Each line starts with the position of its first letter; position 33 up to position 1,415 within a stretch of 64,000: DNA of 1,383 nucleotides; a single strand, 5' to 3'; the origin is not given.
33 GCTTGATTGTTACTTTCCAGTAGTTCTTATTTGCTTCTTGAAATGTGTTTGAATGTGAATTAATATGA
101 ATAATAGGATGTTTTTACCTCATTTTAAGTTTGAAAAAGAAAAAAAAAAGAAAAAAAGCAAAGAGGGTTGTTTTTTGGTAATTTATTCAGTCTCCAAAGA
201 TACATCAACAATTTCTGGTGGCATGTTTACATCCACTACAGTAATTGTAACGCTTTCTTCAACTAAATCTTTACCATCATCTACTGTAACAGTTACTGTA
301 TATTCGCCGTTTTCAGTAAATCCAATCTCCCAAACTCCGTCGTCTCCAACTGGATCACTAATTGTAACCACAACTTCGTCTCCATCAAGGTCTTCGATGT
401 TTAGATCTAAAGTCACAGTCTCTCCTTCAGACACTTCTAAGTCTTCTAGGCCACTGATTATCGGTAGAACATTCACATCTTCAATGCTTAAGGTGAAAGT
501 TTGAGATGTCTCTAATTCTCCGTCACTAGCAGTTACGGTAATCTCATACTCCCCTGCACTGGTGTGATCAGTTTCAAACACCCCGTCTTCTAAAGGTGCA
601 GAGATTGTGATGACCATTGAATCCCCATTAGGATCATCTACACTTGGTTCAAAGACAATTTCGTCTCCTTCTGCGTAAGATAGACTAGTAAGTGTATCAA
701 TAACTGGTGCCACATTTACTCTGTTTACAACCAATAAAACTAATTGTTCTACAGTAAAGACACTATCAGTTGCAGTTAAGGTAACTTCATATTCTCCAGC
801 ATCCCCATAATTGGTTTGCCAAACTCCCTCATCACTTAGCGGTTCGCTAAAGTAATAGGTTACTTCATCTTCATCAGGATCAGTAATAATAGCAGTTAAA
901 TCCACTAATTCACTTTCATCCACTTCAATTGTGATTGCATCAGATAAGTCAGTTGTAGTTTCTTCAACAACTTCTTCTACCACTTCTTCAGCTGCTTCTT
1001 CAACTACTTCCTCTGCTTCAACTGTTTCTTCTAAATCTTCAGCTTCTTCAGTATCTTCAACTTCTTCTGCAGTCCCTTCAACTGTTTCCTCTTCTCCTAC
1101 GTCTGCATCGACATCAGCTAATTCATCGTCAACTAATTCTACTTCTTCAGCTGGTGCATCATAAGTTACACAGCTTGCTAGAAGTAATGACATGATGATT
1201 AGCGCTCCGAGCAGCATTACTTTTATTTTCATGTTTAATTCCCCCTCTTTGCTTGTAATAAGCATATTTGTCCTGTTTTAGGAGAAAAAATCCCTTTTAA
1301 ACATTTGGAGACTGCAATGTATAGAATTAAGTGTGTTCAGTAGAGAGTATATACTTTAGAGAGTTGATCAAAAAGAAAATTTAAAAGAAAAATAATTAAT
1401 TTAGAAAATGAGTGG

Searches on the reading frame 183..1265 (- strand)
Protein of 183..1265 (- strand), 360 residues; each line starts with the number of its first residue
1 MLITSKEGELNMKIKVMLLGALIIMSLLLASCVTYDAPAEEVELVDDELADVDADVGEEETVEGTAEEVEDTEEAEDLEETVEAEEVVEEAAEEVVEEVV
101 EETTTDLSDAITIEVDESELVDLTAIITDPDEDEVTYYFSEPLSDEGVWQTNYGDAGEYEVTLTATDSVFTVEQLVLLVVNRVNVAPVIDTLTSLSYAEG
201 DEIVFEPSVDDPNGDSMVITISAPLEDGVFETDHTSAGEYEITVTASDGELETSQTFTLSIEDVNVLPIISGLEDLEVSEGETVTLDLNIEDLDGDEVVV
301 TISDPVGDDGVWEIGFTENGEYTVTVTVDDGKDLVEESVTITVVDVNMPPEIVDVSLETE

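Call 98: find_encoding_contigs(protein=window:183-1265:-, flank=10000, max_places=1)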
Protein window:183-1265:- (360 aa): 3 contigs read that carry it; 1 place shown.
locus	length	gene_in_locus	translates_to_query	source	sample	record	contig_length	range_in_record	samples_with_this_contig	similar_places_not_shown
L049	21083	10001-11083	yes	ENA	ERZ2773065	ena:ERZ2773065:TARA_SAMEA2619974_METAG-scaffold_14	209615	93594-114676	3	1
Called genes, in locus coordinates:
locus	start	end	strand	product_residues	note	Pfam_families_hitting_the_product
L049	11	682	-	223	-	PF01351:RNase_HII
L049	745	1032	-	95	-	PF14947:HTH_45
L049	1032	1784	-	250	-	-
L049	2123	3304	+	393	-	-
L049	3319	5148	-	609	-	PF13522:GATase_6, PF13537:GATase_7, PF01380:SIS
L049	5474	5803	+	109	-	PF01248:Ribosomal_L7Ae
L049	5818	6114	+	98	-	PF01200:Ribosomal_S28e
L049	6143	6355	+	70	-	PF01246:Ribosomal_L24e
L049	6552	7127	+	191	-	PF00334:NDK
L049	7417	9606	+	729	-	PF00009:GTP_EFTU, PF22042:EF-G_D2, PF03144:GTP_EFTU_D2, PF14492:EFG_III, PF16658:RF3_C (weak), PF03764:EFG_IV, PF00679:EFG_C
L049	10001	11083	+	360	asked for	PF17963:Big_9 (faint), PF01105:EMP24_GP25L (faint), PF00801:PKD (faint), PF05345:He_PIG (faint), PF18911:PKD_4 (faint)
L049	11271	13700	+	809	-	-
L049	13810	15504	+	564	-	PF00271:Helicase_C, PF20470:HTH_61 (weak), PF21280:Helicase_dom4_arc, PF14520:HHH_5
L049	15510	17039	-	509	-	-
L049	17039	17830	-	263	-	-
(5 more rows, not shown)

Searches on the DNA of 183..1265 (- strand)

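Call 112: search_rna_families(sources=[L049, L050, L045, L044], threshold=gathering)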
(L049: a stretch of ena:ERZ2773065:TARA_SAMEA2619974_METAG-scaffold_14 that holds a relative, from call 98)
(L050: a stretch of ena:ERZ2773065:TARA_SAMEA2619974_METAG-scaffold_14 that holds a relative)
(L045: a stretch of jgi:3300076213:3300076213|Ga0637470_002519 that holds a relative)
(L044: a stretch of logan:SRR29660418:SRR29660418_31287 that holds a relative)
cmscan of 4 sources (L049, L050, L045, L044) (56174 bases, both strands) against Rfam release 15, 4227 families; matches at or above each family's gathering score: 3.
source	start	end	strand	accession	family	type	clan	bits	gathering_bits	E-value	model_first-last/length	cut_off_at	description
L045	3933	4004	+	RF00005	tRNA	Gene; tRNA;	CL00001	59.4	29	2.3e-10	1-71/71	no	tRNA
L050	20428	20510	-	RF00005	tRNA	Gene; tRNA;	CL00001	56.5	29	1.4e-09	1-71/71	no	tRNA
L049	9738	9853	+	RF00005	tRNA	Gene; tRNA;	CL00001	54.4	29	5.4e-09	1-71/71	no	tRNA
